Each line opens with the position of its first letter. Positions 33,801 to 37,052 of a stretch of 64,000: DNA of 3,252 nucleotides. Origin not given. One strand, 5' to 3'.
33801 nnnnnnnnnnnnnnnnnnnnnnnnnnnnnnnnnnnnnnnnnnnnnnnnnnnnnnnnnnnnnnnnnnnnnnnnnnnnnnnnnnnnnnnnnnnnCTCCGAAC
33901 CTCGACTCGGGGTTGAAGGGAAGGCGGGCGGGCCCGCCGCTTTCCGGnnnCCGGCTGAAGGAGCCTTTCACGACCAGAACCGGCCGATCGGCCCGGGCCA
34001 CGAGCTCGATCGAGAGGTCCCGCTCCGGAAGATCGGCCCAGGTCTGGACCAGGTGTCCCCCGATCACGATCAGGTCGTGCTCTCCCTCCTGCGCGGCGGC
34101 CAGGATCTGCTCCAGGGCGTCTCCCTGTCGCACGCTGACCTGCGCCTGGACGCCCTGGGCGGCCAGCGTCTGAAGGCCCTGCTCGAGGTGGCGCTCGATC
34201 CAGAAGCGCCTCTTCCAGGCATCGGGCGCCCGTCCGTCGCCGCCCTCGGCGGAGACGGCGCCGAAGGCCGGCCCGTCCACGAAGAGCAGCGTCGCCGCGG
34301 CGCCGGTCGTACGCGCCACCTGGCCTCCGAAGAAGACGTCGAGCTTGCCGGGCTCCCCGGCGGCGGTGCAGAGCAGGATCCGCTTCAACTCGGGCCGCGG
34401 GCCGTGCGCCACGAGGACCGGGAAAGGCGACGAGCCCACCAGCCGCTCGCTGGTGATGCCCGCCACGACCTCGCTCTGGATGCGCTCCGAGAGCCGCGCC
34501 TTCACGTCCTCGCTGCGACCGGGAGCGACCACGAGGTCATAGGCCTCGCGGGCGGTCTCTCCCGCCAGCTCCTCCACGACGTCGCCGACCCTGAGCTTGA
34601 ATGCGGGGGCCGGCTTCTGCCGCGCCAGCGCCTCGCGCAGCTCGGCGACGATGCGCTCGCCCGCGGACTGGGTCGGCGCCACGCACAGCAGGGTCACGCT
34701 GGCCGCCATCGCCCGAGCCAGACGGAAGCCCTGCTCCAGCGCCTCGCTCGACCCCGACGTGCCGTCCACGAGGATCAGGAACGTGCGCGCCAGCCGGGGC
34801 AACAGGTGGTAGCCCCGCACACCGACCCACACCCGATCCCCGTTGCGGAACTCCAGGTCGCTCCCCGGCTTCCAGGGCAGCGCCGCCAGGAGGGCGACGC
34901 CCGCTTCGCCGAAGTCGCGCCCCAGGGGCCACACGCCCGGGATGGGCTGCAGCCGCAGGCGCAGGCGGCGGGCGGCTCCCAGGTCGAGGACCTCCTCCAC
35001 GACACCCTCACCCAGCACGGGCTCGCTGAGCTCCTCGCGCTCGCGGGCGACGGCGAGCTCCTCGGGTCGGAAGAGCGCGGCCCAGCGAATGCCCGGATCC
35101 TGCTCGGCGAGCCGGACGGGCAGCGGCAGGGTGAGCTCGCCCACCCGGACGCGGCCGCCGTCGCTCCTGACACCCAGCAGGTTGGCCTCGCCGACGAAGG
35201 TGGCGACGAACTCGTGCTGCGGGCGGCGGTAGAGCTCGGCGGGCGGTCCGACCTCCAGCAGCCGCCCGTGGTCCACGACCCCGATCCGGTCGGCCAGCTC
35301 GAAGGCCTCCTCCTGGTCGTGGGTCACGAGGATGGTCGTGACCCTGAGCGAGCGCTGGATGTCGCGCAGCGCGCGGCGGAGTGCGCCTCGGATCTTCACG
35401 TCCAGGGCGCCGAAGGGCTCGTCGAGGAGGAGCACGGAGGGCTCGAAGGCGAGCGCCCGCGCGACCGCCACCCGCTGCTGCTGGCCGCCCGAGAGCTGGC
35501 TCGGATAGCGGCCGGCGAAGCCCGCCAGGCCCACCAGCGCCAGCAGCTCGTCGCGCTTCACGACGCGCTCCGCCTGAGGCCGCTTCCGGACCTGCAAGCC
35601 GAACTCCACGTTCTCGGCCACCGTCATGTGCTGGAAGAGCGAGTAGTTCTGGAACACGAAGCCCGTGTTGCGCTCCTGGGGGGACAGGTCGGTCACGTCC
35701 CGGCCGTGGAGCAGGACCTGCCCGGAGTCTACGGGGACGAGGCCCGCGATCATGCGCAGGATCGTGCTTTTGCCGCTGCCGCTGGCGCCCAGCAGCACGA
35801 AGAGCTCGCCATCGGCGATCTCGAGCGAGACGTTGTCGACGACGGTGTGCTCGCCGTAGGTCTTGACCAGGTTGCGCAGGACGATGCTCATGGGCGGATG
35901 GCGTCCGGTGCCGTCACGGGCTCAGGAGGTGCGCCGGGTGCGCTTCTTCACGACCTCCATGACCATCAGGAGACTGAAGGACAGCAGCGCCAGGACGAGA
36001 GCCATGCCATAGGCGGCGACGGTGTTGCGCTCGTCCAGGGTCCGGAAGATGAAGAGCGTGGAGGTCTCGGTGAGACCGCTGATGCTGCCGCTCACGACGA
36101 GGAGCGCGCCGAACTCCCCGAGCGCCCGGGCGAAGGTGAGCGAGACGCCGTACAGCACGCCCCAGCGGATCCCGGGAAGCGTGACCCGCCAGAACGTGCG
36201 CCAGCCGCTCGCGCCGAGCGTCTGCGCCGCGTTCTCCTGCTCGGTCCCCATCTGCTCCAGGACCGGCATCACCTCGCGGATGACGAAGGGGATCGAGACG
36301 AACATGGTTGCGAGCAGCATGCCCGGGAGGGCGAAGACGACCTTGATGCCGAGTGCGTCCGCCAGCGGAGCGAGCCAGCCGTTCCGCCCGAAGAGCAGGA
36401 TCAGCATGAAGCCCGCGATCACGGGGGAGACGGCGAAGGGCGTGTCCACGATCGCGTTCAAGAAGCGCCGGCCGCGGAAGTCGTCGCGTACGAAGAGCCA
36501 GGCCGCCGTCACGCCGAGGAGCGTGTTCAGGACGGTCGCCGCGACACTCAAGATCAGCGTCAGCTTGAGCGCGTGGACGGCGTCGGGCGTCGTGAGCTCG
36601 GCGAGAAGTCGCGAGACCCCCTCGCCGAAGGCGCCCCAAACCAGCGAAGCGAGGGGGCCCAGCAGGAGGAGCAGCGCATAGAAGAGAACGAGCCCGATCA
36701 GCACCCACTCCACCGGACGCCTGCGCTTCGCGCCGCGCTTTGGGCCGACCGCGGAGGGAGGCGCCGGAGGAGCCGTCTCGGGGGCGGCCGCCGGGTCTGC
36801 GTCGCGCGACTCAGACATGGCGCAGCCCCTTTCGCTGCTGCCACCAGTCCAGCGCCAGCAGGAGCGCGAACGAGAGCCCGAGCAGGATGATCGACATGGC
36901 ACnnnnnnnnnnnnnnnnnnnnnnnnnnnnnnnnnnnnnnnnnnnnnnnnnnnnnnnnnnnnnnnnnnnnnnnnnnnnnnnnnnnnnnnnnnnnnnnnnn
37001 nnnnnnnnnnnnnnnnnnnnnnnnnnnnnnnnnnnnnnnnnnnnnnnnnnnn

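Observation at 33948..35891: Sulfate-transporter ATPase fused to tandem universal-stress-protein domains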

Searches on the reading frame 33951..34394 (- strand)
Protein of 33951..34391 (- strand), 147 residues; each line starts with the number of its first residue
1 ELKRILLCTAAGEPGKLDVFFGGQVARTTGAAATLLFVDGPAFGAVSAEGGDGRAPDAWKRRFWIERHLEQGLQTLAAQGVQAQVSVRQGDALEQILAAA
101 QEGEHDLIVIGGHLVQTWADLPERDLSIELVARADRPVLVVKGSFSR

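Call 27: search_protein_families(library=pfam, proteins=[window:33951-34391:-], max_evalue=1)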
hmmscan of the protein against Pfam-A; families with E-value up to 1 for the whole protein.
seq(147 aa): 2 families
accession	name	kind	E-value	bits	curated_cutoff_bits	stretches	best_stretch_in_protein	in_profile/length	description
PF00582.32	Usp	-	2.3e-09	38.4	24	1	3-142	3-141/141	Universal stress protein family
PF20381.4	Rv1476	-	0.0091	16.2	26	1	73-141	12-76/156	Membrane protein Rv1476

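Call 51: search_solved_structures(query=A3, max_evalue=1, show_alignments=5)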
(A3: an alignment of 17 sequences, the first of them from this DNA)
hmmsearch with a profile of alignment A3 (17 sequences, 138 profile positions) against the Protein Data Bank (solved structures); distinct sequences matched with E-value up to 1: 27.
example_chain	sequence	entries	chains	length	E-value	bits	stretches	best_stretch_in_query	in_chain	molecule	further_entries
1mjh_A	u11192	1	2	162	1e-07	35.3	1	36-136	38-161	PROTEIN (ATP-BINDING DOMAIN OF PROTEIN MJ0577)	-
3loq_A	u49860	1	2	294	4.9e-06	29.8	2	65-134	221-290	universal stress protein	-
3idf_A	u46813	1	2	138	2.4e-05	27.6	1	29-133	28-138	USP-like protein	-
2pfs_A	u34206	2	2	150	3.4e-05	27.1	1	24-134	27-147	Universal stress protein | Universal stress protein (Usp)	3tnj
4r2l_A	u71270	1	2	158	0.00014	25.2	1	28-133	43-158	Universal stress protein F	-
4r2m_A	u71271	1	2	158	0.00014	25.2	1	28-133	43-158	Universal stress protein F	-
5cb0_A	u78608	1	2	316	0.00018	24.8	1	52-135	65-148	Universal stress protein E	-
4wny_A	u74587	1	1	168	0.0002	24.6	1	48-135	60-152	Universal stress protein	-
3fdx_A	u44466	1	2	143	0.00033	23.9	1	27-133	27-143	Putative filament protein / universal stress protein F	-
3fh0_A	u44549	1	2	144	0.00033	23.9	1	27-133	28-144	putative universal stress protein KPN_01444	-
3hgm_A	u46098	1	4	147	0.00034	23.9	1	64-132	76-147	Universal Stress Protein TeaD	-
4r2k_A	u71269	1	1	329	0.00055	23.2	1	52-135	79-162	Universal stress protein E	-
4r2j_A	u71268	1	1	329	0.00073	22.8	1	52-135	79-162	Universal stress protein E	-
3s3t_A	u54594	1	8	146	0.0023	21.2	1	24-133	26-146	Nucleotide-binding protein, universal stress protein UspA family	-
2gm3_A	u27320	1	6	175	0.0025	21.1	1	57-136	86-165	unknown protein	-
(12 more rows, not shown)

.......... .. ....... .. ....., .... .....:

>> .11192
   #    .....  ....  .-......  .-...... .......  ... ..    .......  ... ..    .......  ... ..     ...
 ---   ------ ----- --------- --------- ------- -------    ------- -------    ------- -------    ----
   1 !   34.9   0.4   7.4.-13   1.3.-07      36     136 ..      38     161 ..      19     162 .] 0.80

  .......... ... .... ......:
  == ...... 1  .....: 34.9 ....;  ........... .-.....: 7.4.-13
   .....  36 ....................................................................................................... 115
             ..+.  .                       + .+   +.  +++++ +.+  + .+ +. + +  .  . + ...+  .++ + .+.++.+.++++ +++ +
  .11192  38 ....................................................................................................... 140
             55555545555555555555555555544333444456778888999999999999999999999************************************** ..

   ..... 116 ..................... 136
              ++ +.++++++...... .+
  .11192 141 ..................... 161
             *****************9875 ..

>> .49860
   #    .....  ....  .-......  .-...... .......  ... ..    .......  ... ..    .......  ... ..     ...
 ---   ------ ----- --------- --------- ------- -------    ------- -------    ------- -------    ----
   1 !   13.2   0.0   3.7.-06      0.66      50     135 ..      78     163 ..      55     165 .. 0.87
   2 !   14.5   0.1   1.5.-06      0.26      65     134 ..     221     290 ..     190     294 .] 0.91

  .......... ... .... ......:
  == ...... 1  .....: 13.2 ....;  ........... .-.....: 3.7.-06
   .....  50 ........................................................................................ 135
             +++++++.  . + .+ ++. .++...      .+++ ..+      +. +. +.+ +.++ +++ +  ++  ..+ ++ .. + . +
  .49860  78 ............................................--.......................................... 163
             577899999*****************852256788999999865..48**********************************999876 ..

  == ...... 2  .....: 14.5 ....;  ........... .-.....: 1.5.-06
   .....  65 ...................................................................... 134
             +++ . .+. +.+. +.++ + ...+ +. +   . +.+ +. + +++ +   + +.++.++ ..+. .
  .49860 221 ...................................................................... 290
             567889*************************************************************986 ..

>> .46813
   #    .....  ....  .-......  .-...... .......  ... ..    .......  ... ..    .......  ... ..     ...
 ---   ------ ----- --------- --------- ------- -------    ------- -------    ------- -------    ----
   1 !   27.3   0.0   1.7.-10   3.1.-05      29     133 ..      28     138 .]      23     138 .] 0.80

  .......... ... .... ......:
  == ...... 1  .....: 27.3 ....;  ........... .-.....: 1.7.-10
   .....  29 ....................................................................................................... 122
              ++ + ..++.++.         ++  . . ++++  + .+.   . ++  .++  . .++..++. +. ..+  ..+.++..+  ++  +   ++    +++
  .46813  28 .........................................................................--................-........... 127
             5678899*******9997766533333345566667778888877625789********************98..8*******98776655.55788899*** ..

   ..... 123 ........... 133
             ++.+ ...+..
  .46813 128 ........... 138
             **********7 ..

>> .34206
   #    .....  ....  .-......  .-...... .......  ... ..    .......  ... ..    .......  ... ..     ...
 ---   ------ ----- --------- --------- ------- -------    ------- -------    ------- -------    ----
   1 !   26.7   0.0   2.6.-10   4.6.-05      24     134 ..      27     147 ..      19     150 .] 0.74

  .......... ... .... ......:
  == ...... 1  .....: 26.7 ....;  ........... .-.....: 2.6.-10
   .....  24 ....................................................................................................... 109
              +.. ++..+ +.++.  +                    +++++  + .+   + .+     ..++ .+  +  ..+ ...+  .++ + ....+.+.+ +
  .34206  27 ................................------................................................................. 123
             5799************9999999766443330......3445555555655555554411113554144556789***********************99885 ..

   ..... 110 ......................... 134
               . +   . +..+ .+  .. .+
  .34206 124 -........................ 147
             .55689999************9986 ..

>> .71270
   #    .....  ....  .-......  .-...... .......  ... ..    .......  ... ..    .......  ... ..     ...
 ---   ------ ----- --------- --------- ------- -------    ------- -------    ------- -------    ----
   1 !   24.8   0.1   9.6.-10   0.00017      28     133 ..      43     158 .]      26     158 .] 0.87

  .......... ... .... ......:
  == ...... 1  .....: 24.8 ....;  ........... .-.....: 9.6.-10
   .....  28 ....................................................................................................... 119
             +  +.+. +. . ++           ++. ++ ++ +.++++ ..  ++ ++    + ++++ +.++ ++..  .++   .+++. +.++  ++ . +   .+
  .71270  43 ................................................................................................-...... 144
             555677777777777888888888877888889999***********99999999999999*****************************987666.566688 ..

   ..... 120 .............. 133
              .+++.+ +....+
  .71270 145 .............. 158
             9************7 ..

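Call 65: search_protein_representatives(alignment_id=A3)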
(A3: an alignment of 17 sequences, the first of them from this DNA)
Query: 17 sequences, 138 profile positions. Proteins with E-value up to 0.001 (for the whole library): 44964; up to 1e-10: 6461; up to 1e-30: 170. The best 150 are listed.
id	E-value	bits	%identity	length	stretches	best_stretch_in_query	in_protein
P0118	5.6e-56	204.6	-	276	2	2-137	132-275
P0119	3.4e-55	202.1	-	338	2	2-135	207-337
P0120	1.3e-54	200.2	-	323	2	2-135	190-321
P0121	3.1e-52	192.5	-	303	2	2-135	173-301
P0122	2.0e-51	189.9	-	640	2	2-136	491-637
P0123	2.6e-51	189.5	-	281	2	2-136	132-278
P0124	8.8e-51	187.8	-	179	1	2-137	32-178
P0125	4.6e-50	185.5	-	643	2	2-135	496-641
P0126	2.0e-49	183.4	-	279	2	2-135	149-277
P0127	4.3e-49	182.3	-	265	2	2-134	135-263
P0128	7.4e-49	181.5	-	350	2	3-135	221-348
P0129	1.7e-48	180.4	-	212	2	2-135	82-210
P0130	4.0e-48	179.2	-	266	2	2-135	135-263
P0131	8.9e-48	178.0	-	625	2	2-134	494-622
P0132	1.3e-47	177.5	-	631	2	1-134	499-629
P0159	7.9e-41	155.5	-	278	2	2-135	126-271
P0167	9.8e-40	152.0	-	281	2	1-134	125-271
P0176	3.1e-38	147.1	-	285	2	2-134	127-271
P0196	1.1e-36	142.1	-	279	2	2-134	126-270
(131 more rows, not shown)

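Call 67: find_encoding_contigs(protein=P0123, flank=6000, max_places=2)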
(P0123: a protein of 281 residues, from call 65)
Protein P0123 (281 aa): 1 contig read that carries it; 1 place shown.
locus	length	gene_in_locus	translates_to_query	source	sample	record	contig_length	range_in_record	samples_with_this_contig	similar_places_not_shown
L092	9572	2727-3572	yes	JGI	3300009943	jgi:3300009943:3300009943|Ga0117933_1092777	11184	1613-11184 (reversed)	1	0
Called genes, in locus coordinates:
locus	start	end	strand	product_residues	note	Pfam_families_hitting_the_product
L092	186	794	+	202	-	PF01583:APS_kinase, PF08433:KTI12 (weak), PF13238:AAA_18 (weak), PF13671:AAA_33 (weak)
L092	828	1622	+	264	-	PF01925:TauE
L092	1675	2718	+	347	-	PF02690:Na_Pi_cotrans (faint)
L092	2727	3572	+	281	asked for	PF00582:Usp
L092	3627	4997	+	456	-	PF01663:Phosphodiest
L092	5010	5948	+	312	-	PF03851:UvdE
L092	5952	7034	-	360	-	-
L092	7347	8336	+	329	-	PF00962:A_deaminase, PF19326:AMP_deaminase (weak)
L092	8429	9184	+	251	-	-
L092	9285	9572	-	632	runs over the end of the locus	?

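Call 68: find_encoding_contigs(protein=P0159, flank=6000, max_places=2)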
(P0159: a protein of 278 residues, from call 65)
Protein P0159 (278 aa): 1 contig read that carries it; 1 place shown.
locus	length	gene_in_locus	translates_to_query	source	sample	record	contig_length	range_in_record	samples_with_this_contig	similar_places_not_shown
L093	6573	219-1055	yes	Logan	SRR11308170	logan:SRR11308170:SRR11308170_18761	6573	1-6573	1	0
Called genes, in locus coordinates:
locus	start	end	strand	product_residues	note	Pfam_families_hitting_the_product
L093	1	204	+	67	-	?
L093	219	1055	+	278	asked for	PF00582:Usp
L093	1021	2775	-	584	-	PF01663:Phosphodiest (weak)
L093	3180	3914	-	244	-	PF02540:NAD_synthase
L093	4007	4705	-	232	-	PF00857:Isochorismatase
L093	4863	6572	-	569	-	?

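Call 69: find_encoding_contigs(protein=P0167, flank=6000, max_places=2)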
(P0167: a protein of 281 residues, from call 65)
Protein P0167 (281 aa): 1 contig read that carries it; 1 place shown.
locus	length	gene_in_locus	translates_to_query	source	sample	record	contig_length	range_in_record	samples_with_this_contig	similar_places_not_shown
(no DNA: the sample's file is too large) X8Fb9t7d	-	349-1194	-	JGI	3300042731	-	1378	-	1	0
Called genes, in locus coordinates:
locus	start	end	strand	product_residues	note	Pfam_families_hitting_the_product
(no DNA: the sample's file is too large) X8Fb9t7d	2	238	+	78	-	?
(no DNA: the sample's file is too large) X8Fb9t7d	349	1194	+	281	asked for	PF00582:Usp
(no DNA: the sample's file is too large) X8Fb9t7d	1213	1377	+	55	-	?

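Call 70: find_encoding_contigs(protein=P0176, flank=6000, max_places=2)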
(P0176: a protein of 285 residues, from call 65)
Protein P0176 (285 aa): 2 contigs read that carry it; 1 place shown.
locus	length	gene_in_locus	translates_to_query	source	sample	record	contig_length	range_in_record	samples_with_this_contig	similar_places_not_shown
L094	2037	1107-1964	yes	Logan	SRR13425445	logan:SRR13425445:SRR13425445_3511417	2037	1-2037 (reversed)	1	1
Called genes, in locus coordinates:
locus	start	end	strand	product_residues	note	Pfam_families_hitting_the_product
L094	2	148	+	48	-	?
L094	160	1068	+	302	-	PF01925:TauE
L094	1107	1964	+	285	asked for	PF00582:Usp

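Call 71: find_encoding_contigs(protein=P0196, flank=6000, max_places=2)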
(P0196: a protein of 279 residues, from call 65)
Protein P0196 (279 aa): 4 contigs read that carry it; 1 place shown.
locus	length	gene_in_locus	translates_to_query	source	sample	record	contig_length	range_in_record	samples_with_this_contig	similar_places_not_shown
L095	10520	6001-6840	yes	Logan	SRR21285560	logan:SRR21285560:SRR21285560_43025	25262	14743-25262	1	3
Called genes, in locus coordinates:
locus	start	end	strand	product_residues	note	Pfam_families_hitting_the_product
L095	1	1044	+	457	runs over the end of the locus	PF01212:Beta_elim_lyase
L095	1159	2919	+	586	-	PF00664:ABC_membrane, PF00005:ABC_tran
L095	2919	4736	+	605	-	PF00664:ABC_membrane, PF00005:ABC_tran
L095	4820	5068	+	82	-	-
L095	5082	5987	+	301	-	PF01925:TauE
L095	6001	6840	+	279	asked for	PF00582:Usp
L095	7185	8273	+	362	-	PF03816:LytR_cpsA_psr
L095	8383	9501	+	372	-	-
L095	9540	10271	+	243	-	-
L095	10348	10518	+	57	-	?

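Call 77: search_protein_families(library=pfam, proteins=[L092:1675-2718:+, L092:828-1622:+, L095:5082-5987:+, L092:3627-4997:+], max_evalue=0.01)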
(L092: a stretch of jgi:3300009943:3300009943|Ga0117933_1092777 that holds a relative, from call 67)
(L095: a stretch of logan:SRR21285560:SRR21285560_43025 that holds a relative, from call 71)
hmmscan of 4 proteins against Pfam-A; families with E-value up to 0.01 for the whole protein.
L092:1675-2718:+ (347 aa): 1 family
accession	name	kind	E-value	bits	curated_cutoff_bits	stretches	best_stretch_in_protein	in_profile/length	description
PF02690.20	Na_Pi_cotrans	-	2.3e-07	31.4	29.1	1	216-307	27-109/137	Na+/Pi-cotransporter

L092:828-1622:+ (264 aa): 1 family
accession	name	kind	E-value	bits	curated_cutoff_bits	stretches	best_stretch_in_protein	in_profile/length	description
PF01925.25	TauE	-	3.3e-40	138.7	32.6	1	21-257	2-236/237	Sulfite exporter TauE/SafE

L095:5082-5987:+ (301 aa): 1 family
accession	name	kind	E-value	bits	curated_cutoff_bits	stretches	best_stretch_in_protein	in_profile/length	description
PF01925.25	TauE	-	1.2e-42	146.6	32.6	1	15-288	1-235/237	Sulfite exporter TauE/SafE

L092:3627-4997:+ (456 aa): 2 families
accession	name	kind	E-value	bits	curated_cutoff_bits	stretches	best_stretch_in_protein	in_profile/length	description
PF01663.27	Phosphodiest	-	1.3e-47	163.5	23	1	18-413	1-342/342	Type I phosphodiesterase / nucleotide pyrophosphatase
PF00884.28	Sulfatase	-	0.0089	15.8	25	0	240-269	211-245/301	Sulfatase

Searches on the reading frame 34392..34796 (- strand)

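Call 27: search_protein_families(library=pfam, proteins=[window:34392-34796:-], max_evalue=1)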
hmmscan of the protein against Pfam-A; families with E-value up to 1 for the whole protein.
seq(135 aa): 2 families
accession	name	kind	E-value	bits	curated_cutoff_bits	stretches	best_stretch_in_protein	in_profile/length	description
PF00582.32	Usp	-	7.2e-12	46.5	24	1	4-130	3-140/141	Universal stress protein family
PF01012.27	ETF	-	0.013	15.8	26.7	1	16-115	17-121/181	Electron transfer flavoprotein domain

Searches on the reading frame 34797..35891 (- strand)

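Call 27: search_protein_families(library=pfam, proteins=[window:34797-35891:-], max_evalue=1)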
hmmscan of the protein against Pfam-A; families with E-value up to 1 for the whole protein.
seq(365 aa): 23 families
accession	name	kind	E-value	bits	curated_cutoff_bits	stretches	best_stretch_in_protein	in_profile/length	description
PF00005.33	ABC_tran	-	1.8e-35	123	25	1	19-160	2-136/137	ABC transporter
PF13304.12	AAA_21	-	4.9e-09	37.1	27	2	129-193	234-300/304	AAA domain, putative AbiEii toxin, Type IV TA system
PF17850.7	CysA_C_terminal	-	9.7e-05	23.3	29.7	1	237-280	1-42/43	CysA C-terminal regulatory domain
PF02463.25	SMC_N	-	0.00019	21.4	40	1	28-203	24-208/220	RecF/RecN/SMC N terminal domain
PF13555.12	AAA_29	-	0.00059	20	27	1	19-45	14-39/61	P-loop containing region of AAA domain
PF20703.3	nSTAND1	-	0.00093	19.4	27.1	1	13-56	18-59/379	Novel STAND NTPase 1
PF25199.1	nSTAND_NTPase5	-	0.0012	19.1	34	1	23-60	30-74/145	Novel STAND NTPase 5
PF01078.27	Mg_chelatase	-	0.0097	15.8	20.3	1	13-82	7-76/207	Magnesium chelatase, subunit ChlI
PF03193.22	RsgA_GTPase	-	0.013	15.8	30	1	18-51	97-129/174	RsgA GTPase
PF13476.12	AAA_23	-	0.02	15.9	27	1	19-48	11-39/201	AAA domain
PF13401.12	AAA_22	-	0.033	15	27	1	30-74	7-33/130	AAA domain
PF13191.12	AAA_16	-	0.035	15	32.6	1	28-59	24-55/167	AAA ATPase domain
PF01580.24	FtsK_SpoIIIE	-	0.041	13.8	24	1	17-53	32-65/221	FtsK/SpoIIIE family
PF08402.16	TOBE_2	-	0.054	14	21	0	275-314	4-38/76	TOBE domain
PF20030.5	bpMoxR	-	0.059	12.9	27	1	11-52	13-55/205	MoxR domain in the MoxR-vWA-beta-propeller ternary systems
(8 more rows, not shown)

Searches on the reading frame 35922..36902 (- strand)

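Call 10: search_protein_families(library=pfam, proteins=[window:35922-36902:-], max_evalue=0.001)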
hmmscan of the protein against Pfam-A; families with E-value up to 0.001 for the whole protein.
window:35922-36902:- (326 aa): 1 family
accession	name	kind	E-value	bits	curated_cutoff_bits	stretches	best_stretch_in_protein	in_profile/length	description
PF00528.27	BPD_transp_1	-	4.1e-16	59.7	26.4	1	127-324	2-184/184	Binding-protein-dependent transport system inner membrane component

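Call 20: search_protein_families(library=ncbifam, proteins=[window:35922-36902:-], max_evalue=1e-10)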
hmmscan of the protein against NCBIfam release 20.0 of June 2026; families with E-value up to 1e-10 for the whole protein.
window:35922-36902:- (326 aa): 23 families
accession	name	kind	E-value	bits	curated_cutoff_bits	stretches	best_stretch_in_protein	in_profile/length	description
TIGR00969.1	3a0106s02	subfamily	3.7e-94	315.2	240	1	65-321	17-272/272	sulfate ABC transporter permease subunit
TIGR02140.1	permease_CysW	equivalog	9.7e-92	307.1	329.1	1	64-323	1-260/261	sulfate ABC transporter permease subunit CysW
NF008620.0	PRK11602.1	equivalog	1.4e-71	241.1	442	1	60-324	14-278/291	sulfate/thiosulfate ABC transporter permease CysW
TIGR02139.1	permease_CysT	equivalog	1.6e-65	221.4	246.1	1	69-324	9-264/265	sulfate ABC transporter permease subunit CysT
NF008208.0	PRK10971.1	equivalog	1.5e-56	192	415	1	60-324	8-272/277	sulfate/thiosulfate ABC transporter permease CysT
TIGR02141.1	modB_ABC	equivalog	8.2e-54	182.4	182.6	1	114-321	2-208/208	molybdate ABC transporter permease subunit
TIGR01581.1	Mo_ABC_porter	hypoth_equivalog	5.2e-50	170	210.3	1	95-314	6-225/225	ABC transporter permease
NF006939.0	PRK09421.1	equivalog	1.4e-42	145.7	262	1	105-324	5-226/230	molybdate ABC transporter permease subunit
NF040839.1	tungstate_WtpB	equivalog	3.3e-37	128.5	340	1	76-321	13-250/251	tungstate ABC transporter permease WtpB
TIGR03226.1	PhnU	equivalog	9.7e-26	90.9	283.45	1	35-323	15-308/311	2-aminoethylphosphonate ABC transporter permease subunit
NF011624.0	PRK15050.1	equivalog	1e-25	90.5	247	1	54-324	15-291/297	2-aminoethylphosphonate ABC transporter permease subunit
NF038017.1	ABC_perm1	subfamily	3.6e-21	76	100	1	115-304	1-183/184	ABC transporter permease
TIGR03262.1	PhnU2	equivalog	4.3e-21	75.2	593.25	1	71-321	9-259/546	putative 2-aminoethylphosphonate ABC transporter permease subunit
NF006952.0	PRK09433.1-3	equivalog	6e-19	68.2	679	1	112-276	58-225/534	thiamine/thiamine pyrophosphate ABC transporter permease ThiP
NF006951.0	PRK09433.1-2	equivalog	1e-17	64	788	1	108-315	52-261/535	thiamine/thiamine pyrophosphate ABC transporter permease ThiP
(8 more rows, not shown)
